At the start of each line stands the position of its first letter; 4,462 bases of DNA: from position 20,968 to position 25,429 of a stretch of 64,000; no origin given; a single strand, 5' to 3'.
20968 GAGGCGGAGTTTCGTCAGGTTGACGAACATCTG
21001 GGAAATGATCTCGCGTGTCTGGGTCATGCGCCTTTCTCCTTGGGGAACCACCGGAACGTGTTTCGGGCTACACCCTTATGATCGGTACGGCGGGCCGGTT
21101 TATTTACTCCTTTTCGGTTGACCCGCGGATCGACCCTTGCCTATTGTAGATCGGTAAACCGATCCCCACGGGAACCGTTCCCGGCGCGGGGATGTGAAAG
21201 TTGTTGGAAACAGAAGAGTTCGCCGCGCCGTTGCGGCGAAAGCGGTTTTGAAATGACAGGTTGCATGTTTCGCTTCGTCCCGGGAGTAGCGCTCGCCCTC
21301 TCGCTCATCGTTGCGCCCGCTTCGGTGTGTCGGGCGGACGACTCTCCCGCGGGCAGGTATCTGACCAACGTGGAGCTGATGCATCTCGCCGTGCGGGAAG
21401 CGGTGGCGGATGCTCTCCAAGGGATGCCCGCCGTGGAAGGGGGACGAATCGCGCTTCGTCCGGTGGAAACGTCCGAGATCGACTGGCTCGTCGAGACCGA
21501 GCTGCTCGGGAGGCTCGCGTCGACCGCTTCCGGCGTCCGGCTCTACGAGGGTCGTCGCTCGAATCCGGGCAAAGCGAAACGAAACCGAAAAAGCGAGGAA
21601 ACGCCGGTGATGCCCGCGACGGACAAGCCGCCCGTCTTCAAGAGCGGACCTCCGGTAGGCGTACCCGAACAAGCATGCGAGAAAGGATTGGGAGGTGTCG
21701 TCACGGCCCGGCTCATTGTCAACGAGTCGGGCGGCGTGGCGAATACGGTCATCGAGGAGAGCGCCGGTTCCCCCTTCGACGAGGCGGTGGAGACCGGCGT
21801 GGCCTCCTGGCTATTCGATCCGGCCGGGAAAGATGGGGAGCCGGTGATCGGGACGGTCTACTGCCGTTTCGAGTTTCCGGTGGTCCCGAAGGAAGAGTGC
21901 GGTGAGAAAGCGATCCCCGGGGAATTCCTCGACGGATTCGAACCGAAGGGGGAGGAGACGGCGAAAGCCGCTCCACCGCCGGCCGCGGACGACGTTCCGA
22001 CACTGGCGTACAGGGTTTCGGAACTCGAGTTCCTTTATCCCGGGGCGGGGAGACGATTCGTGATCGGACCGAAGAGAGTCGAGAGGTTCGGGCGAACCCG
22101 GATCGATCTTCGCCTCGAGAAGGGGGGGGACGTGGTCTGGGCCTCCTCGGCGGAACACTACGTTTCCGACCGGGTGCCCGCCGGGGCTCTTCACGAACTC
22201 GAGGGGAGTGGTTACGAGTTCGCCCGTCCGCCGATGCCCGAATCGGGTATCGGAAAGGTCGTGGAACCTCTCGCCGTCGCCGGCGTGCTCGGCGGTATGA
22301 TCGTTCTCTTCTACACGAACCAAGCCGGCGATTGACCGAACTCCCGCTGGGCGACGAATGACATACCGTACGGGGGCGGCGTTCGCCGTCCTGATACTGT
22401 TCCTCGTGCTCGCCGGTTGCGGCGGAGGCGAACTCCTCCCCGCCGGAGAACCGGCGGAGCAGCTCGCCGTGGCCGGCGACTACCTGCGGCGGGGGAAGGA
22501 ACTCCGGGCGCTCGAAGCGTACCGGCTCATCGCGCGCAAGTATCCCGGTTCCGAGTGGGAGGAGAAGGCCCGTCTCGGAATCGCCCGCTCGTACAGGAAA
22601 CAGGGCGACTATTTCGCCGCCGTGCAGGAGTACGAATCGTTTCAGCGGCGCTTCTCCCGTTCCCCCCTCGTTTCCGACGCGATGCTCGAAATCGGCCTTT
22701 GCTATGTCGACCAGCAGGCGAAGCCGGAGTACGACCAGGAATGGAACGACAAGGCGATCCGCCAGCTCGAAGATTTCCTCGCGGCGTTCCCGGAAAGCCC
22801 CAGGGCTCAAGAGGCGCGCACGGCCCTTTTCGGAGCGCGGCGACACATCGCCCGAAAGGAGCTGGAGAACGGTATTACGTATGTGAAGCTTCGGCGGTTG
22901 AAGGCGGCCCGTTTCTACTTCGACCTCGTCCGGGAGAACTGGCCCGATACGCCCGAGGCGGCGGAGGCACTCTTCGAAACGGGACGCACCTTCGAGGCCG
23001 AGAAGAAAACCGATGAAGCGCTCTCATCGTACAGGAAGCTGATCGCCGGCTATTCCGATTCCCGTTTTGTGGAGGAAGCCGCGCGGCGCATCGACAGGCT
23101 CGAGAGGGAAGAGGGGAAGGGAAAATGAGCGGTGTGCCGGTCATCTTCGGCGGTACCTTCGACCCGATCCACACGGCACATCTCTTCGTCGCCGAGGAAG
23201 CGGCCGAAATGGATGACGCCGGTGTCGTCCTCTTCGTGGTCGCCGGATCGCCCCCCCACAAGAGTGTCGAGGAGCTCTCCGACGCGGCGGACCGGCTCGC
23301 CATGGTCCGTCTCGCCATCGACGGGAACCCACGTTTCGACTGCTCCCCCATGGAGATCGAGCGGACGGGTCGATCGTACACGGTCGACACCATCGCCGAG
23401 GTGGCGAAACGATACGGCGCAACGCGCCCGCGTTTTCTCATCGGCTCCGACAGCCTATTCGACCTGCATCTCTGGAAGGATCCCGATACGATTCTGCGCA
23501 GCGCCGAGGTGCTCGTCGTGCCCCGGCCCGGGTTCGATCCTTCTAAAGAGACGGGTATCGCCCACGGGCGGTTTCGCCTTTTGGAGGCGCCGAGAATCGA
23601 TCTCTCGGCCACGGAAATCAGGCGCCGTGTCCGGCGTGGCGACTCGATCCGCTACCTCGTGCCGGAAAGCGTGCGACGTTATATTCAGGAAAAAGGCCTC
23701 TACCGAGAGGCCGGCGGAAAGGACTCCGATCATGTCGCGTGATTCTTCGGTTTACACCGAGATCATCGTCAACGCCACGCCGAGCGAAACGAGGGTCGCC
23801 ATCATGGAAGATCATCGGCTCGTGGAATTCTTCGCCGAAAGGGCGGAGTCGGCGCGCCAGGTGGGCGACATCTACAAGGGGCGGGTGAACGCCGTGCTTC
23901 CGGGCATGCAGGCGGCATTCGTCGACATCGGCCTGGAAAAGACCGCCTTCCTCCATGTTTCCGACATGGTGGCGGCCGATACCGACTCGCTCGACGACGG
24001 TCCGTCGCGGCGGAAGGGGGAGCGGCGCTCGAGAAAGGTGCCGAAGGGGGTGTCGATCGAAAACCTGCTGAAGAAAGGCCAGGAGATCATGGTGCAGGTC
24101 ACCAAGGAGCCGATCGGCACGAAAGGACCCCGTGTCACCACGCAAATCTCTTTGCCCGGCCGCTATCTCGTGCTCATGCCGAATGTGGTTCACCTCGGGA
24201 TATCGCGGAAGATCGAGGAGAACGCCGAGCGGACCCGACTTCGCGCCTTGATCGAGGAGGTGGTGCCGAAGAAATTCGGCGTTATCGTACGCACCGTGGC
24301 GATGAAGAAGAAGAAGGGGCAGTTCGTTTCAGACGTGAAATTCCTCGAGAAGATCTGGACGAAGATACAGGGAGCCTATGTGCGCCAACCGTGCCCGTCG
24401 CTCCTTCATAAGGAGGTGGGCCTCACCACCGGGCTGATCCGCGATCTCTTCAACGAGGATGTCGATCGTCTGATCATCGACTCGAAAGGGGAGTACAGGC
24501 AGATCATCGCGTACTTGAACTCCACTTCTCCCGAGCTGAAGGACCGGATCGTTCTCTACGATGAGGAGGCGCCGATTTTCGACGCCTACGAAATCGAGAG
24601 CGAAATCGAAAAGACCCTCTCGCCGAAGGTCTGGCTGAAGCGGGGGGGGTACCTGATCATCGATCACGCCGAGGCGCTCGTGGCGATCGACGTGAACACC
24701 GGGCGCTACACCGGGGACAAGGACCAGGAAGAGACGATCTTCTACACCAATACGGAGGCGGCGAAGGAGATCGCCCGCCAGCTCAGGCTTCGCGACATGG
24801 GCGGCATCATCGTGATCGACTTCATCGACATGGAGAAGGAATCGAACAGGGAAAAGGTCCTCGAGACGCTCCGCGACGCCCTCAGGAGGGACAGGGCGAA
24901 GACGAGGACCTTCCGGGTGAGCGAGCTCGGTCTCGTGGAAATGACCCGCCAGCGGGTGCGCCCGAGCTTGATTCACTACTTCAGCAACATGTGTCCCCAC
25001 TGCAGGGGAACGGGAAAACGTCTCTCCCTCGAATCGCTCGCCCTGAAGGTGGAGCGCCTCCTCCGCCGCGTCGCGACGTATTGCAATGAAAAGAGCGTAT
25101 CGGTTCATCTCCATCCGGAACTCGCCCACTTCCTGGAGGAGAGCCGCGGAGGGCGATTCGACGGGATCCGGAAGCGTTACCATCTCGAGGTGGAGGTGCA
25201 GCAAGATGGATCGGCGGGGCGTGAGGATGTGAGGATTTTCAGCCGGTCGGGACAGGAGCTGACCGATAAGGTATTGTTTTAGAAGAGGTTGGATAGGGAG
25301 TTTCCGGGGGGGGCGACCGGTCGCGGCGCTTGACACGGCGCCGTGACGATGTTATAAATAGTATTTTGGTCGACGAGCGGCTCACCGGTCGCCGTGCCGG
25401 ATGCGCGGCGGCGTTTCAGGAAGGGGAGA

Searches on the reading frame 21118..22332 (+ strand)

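Call 31: search_protein_families(library=pfam, proteins=[window:21118-22332:+])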
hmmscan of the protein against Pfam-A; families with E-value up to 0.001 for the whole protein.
window:21118-22332:+ (405 aa): 1 family
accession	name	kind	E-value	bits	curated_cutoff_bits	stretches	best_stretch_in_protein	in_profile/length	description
PF03544.19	TonB_C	-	7.9e-10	39.5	24.6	1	183-253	6-77/79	Gram-negative bacterial TonB protein C-terminal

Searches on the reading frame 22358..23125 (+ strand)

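Call 31: search_protein_families(library=pfam, proteins=[window:22358-23125:+])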
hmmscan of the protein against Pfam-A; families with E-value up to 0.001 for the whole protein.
window:22358-23125:+ (256 aa): 9 families
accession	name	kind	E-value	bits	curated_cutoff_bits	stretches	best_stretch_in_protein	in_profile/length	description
PF13525.12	YfiO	-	4e-24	85.9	25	1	41-206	14-182/203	Outer membrane lipoprotein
PF13174.12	TPR_6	-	1e-17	63.9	26.3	1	203-235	1-33/33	Tetratricopeptide repeat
PF13432.12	TPR_16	-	4.6e-16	59.4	32.7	2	170-234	2-63/65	Tetratricopeptide repeat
PF13428.12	TPR_14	-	1e-09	38.6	23.5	0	129-153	16-40/44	Tetratricopeptide repeat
PF13424.12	TPR_12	-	1.4e-08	35.3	30.1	1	166-232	4-75/77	Tetratricopeptide repeat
PF13512.12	TPR_18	-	1.2e-05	25.9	21.9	0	27-155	5-143/145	Tetratricopeptide repeat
PF07719.23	TPR_2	-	2.9e-05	24.3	27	0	202-229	1-28/34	Tetratricopeptide repeat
PF13181.12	TPR_8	-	8.6e-05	22.8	25.7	0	202-229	1-28/34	Tetratricopeptide repeat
PF13176.12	TPR_7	-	0.00095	19.5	27.9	0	205-233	2-30/36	Tetratricopeptide repeat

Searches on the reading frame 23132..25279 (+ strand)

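Call 31: search_protein_families(library=pfam, proteins=[window:23132-25279:+])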
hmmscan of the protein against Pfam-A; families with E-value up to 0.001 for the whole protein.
window:23132-25279:+ (716 aa): 3 families
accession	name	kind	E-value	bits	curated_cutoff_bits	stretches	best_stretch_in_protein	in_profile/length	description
PF10150.14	RNase_E_G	-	5.7e-106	354.3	25.5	1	340-609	1-270/270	Ribonuclease E/G family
PF20833.2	RNase_E_G_Thio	-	1.2e-10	41.8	26.8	1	620-702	1-83/86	RNase E/G, Thioredoxin-like domain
PF00575.29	S1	-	1.2e-05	26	22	1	243-325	3-61/74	S1 RNA binding domain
